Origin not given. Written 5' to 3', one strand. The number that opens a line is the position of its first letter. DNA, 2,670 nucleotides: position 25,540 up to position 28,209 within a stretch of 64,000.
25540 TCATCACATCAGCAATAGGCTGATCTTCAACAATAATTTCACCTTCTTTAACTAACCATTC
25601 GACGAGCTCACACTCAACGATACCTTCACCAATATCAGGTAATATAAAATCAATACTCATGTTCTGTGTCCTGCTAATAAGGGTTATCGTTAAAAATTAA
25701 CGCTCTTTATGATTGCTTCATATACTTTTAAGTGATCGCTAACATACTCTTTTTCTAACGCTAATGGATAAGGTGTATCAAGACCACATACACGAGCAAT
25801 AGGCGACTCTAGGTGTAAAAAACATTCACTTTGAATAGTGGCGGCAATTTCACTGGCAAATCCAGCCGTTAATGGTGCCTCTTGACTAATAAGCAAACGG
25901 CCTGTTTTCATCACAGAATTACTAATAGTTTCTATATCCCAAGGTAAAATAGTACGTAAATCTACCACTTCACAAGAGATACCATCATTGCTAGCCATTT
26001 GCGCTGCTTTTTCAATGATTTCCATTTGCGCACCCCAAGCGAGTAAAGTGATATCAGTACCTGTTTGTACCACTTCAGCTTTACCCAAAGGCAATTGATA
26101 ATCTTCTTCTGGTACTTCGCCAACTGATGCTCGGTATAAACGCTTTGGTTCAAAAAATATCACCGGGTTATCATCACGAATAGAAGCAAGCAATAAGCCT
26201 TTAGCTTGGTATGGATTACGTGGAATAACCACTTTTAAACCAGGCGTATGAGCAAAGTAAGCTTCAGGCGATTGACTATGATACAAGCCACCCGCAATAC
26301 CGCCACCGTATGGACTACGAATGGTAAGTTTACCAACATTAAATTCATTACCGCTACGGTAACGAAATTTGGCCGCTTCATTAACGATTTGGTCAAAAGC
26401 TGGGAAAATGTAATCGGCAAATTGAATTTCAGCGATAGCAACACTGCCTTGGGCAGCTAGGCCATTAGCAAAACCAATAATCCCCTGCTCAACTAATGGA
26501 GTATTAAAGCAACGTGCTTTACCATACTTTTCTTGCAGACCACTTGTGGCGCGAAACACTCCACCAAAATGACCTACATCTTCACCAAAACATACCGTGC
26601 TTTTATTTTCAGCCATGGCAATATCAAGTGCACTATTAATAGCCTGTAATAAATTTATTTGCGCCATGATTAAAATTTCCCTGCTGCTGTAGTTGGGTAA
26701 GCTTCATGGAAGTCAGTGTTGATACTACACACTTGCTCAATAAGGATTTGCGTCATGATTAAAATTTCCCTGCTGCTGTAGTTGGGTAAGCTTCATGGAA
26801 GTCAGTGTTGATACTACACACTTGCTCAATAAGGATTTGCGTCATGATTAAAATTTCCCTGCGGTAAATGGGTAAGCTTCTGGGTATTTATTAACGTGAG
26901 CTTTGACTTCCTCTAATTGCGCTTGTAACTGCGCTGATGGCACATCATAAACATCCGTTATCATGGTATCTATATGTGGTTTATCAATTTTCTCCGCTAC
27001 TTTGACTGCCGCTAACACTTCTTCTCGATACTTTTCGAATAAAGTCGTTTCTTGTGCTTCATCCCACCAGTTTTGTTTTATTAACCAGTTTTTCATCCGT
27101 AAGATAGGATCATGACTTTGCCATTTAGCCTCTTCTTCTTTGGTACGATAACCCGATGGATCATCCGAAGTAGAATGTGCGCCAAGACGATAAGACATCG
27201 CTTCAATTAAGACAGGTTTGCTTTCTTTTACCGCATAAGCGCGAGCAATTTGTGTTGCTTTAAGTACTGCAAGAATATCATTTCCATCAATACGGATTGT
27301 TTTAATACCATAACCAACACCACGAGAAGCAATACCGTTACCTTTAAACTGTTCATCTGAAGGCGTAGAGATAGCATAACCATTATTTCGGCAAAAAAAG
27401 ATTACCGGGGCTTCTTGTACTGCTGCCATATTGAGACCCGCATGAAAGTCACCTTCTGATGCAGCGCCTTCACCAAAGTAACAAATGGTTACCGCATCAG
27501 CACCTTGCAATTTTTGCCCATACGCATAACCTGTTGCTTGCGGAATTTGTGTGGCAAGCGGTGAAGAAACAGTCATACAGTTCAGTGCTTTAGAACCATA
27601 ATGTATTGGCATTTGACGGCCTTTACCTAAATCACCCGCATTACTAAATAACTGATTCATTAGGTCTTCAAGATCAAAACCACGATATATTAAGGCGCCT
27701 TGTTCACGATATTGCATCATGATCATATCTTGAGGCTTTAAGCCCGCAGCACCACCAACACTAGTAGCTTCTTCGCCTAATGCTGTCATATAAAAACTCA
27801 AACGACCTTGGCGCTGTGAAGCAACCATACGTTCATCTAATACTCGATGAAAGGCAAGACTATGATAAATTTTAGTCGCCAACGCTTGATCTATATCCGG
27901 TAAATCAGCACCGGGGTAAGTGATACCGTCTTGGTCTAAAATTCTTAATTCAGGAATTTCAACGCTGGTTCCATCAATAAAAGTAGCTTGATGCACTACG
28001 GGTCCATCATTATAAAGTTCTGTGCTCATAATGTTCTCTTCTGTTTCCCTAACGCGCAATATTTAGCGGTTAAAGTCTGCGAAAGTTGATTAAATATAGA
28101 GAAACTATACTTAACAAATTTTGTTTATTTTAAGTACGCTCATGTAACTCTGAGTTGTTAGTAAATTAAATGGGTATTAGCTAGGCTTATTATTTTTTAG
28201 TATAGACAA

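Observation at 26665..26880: Two identical 28-aa chimeric mini-ORFs relay translation between bkdA1 and bkdA2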

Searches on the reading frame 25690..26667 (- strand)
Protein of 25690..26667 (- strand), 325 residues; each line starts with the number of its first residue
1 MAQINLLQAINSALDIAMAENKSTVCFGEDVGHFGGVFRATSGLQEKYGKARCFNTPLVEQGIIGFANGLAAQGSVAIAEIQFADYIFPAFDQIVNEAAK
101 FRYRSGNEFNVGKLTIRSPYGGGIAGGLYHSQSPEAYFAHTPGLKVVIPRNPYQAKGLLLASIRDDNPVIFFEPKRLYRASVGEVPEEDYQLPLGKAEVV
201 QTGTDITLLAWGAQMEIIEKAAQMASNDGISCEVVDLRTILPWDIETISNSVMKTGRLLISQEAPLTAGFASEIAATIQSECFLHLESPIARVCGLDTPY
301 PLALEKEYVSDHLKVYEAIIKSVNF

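Call 6: find_related_loci(query=window:25690-26667:-, collection=genome_contigs, flank=2500)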
Query window:25690-26667:- (325 aa) in genome_contigs; peptide patterns used: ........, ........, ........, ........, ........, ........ (x = any residue, [..] = any of these).
600 stretches matched a pattern (row limit reached: there are more); 595 encode a relative of the query (tblastn E <= 1e-3); the best 80 are kept; 80 distinct loci.
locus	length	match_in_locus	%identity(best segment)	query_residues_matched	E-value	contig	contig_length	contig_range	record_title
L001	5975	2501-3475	91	1-325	0e+0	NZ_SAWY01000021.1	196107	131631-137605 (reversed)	Litorilituus lipolyticus strain RZ04 NODE_26_length_196017_cov_33.758842, whole genome shotgun sequence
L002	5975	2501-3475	87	1-325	0e+0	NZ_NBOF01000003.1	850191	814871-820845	Cognaticolwellia mytili strain KCTC 52417 NODE_3_length_850191_cov_18.1094_ID_453, whole genome shotgun sequence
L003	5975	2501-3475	87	1-325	0e+0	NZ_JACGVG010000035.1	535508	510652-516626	Colwellia sp. MB02u-6 NODE_898972_length_535508_cov_26.7, whole genome shotgun sequence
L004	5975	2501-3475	87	1-325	0e+0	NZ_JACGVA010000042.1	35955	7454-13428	Colwellia sp. MB3u-8 NODE_1045030_length_35955_cov_25.2, whole genome shotgun sequence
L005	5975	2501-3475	85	1-325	0e+0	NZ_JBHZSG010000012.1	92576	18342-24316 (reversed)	Thalassotalea litorea strain HQB-110 NODE_12_length_92576_cov_136.237040, whole genome shotgun sequence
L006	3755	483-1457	79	1-325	0e+0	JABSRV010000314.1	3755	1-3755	MAG: Psychrobium sp. isolate DT_95 DT-Psychrobium-1_scaffold_314, whole genome shotgun sequence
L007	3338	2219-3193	80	1-325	0e+0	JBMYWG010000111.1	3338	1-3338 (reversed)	MAG: Psychrobium sp. isolate ME_XS_2210_bin_59 ME_XS_2210_bin_59_115, whole genome shotgun sequence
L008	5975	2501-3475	78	1-325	0e+0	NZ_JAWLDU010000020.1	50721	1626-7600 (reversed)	MAG: Marinobacter sp. isolate 20BLK6-1.bin.136 NODE_493_length_50721_cov_24.276599, whole genome shotgun sequence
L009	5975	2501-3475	78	1-325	0e+0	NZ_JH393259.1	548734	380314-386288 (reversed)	Vreelandella boliviensis LC1 Scaffold3, whole genome shotgun sequence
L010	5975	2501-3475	79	1-325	0e+0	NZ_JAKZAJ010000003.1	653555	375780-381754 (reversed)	Marinobacter koreensis strain DSM 17924 contig3, whole genome shotgun sequence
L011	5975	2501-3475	79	1-325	0e+0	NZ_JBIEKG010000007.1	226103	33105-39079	Halomonas sp. B23F22_3 NODE_7_length_226103_cov_29.862605, whole genome shotgun sequence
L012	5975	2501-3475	78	1-325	0e+0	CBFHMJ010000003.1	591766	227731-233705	MAG: Alteromonadaceae bacterium isolate AGTU_45_bin_24_orig genome assembly, contig: AGTU_45_bin_24_orig_AGTU_45_c_00000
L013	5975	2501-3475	78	1-325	0e+0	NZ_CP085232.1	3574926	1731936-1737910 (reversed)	Vreelandella aquamarina strain ADH-27 chromosome, complete genome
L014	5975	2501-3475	79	1-325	0e+0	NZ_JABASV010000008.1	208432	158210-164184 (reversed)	Vreelandella alkaliphila strain DSM 16354 NODE_8_length_208432_cov_114.649, whole genome shotgun sequence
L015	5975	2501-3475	78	1-325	0e+0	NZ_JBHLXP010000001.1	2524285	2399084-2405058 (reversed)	Rheinheimera tilapiae strain KCTC 23315 platanus_K_default_1, whole genome shotgun sequence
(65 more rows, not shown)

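Call 7: find_encoding_contigs(protein=window:25690-26667:-, flank=3000, max_places=10)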
Protein window:25690-26667:- (325 aa): 12 contigs read that carry it; 10 places shown.
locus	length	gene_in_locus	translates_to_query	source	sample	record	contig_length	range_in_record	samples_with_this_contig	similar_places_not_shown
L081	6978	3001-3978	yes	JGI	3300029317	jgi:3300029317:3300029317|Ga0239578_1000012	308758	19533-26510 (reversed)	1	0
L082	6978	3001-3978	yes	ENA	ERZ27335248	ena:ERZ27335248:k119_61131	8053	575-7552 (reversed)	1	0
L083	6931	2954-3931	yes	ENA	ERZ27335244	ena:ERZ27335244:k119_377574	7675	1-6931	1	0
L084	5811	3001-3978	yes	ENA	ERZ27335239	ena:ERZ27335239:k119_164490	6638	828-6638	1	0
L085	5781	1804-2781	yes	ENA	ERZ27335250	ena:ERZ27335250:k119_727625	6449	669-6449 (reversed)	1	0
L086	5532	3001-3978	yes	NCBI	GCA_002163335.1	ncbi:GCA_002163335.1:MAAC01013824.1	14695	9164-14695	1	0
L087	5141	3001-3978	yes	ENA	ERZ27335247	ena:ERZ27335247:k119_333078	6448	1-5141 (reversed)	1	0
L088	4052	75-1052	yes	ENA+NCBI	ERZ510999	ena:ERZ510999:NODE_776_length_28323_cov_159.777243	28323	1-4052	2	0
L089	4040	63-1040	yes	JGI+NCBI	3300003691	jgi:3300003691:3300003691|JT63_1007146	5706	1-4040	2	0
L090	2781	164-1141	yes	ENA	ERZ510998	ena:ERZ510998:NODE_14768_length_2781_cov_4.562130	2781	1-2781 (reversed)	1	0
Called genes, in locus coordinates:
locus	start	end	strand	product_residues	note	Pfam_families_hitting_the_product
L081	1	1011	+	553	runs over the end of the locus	PF02878:PGM_PMM_I, PF02879:PGM_PMM_II, PF02880:PGM_PMM_III, PF00408:PGM_PMM_IV (weak)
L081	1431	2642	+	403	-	PF00676:E1_dh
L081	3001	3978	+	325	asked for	PF02779:Transket_pyr, PF02780:Transketolase_C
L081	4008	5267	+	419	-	PF00364:Biotin_lipoyl, PF02817:E3_binding, PF00198:2-oxoacid_dh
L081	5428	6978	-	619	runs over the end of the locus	PF01401:Peptidase_M2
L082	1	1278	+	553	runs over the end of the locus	PF02878:PGM_PMM_I, PF02879:PGM_PMM_II, PF02880:PGM_PMM_III, PF00408:PGM_PMM_IV (weak)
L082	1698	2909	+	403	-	PF00676:E1_dh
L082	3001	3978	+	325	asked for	PF02779:Transket_pyr, PF02780:Transketolase_C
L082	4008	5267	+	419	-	PF00364:Biotin_lipoyl, PF02817:E3_binding, PF00198:2-oxoacid_dh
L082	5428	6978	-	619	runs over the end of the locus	PF01401:Peptidase_M2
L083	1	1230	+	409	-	?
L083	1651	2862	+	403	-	PF00676:E1_dh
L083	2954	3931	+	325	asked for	PF02779:Transket_pyr, PF02780:Transketolase_C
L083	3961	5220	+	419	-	PF00364:Biotin_lipoyl, PF02817:E3_binding, PF00198:2-oxoacid_dh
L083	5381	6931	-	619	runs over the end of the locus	PF01401:Peptidase_M2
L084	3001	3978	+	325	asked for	PF02779:Transket_pyr, PF02780:Transketolase_C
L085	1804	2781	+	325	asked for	PF02779:Transket_pyr, PF02780:Transketolase_C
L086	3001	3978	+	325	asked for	PF02779:Transket_pyr, PF02780:Transketolase_C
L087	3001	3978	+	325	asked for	PF02779:Transket_pyr, PF02780:Transketolase_C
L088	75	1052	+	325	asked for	PF02779:Transket_pyr, PF02780:Transketolase_C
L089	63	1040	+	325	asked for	PF02779:Transket_pyr, PF02780:Transketolase_C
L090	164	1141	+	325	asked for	PF02779:Transket_pyr, PF02780:Transketolase_C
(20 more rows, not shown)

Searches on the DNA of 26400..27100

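Call 60: search_rna_families(source=window, start=26400, end=27100, threshold=evalue, max_evalue=1)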
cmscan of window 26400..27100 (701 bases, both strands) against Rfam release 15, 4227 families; matches with E-value up to 1: 0.
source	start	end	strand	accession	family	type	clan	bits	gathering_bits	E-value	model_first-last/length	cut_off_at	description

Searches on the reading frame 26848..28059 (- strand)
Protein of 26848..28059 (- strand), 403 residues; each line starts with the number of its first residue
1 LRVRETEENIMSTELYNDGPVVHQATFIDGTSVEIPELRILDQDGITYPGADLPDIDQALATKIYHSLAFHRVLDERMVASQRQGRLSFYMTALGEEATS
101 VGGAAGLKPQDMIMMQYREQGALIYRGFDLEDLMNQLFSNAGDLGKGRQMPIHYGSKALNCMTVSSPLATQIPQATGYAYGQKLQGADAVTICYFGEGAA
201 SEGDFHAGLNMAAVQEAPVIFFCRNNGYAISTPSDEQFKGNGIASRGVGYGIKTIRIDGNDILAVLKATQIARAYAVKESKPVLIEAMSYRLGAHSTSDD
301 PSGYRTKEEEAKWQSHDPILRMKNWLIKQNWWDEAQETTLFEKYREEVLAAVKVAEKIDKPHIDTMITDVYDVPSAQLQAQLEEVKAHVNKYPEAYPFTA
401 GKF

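Call 40: search_solved_structures(query=window:26848-28059:-, show_alignments=3, max_evalue=1e-30)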
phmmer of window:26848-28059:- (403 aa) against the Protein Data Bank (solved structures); distinct sequences matched with E-value up to 1e-30: 28.
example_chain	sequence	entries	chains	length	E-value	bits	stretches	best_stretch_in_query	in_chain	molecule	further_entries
2bff_A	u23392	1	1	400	1.8e-121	408.8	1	34-398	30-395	2-OXOISOVALERATE DEHYDROGENASE ALPHA SUBUNIT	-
1dtw_A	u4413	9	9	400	3.4e-121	407.9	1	34-398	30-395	BRANCHED-CHAIN ALPHA-KETO ACID DEHYDROGENASE ALPHA SUBUNIT | 2-OXOISOVALERATE DEHYDROGENASE ALPHA SUBUNIT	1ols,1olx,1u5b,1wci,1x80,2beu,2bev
2j9f_A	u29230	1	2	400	6.4e-121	407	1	34-398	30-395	2-OXOISOVALERATE DEHYDROGENASE ALPHA SUBUNIT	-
1x7y_A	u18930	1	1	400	8.8e-121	406.5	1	34-398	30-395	2-oxoisovalerate dehydrogenase alpha subunit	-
1x7z_A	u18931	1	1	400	1.2e-120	406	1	34-398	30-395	2-oxoisovalerate dehydrogenase alpha subunit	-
1x7w_A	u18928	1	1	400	1.2e-120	406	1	34-398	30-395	2-oxoisovalerate dehydrogenase alpha subunit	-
1x7x_A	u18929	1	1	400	1.2e-120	406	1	34-398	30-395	2-oxoisovalerate dehydrogenase alpha subunit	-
1olu_A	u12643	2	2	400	8.2e-120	403.3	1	34-398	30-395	2-OXOISOVALERATE DEHYDROGENASE ALPHA SUBUNIT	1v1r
1v16_A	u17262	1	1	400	2.9e-119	401.5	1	34-398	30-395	2-OXOISOVALERATE DEHYDROGENASE ALPHA SUBUNIT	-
1v11_A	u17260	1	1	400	5.6e-119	400.6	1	34-398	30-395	2-OXOISOVALERATE DEHYDROGENASE ALPHA SUBUNIT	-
2bfc_A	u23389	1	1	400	1.1e-118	399.7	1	34-398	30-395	2-OXOISOVALERATE DEHYDROGENASE ALPHA SUBUNIT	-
2bfe_A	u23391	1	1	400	1.5e-118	399.2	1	34-398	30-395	2-OXOISOVALERATE DEHYDROGENASE ALPHA SUBUNIT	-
2bfb_A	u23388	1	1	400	2e-118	398.7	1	34-398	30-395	2-OXOISOVALERATE DEHYDROGENASE ALPHA SUBUNIT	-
1v1m_A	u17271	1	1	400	3.8e-118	397.8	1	34-398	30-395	2-OXOISOVALERATE DEHYDROGENASE ALPHA SUBUNIT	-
2bfd_A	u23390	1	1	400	5.3e-118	397.4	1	34-398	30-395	2-OXOISOVALERATE DEHYDROGENASE ALPHA SUBUNIT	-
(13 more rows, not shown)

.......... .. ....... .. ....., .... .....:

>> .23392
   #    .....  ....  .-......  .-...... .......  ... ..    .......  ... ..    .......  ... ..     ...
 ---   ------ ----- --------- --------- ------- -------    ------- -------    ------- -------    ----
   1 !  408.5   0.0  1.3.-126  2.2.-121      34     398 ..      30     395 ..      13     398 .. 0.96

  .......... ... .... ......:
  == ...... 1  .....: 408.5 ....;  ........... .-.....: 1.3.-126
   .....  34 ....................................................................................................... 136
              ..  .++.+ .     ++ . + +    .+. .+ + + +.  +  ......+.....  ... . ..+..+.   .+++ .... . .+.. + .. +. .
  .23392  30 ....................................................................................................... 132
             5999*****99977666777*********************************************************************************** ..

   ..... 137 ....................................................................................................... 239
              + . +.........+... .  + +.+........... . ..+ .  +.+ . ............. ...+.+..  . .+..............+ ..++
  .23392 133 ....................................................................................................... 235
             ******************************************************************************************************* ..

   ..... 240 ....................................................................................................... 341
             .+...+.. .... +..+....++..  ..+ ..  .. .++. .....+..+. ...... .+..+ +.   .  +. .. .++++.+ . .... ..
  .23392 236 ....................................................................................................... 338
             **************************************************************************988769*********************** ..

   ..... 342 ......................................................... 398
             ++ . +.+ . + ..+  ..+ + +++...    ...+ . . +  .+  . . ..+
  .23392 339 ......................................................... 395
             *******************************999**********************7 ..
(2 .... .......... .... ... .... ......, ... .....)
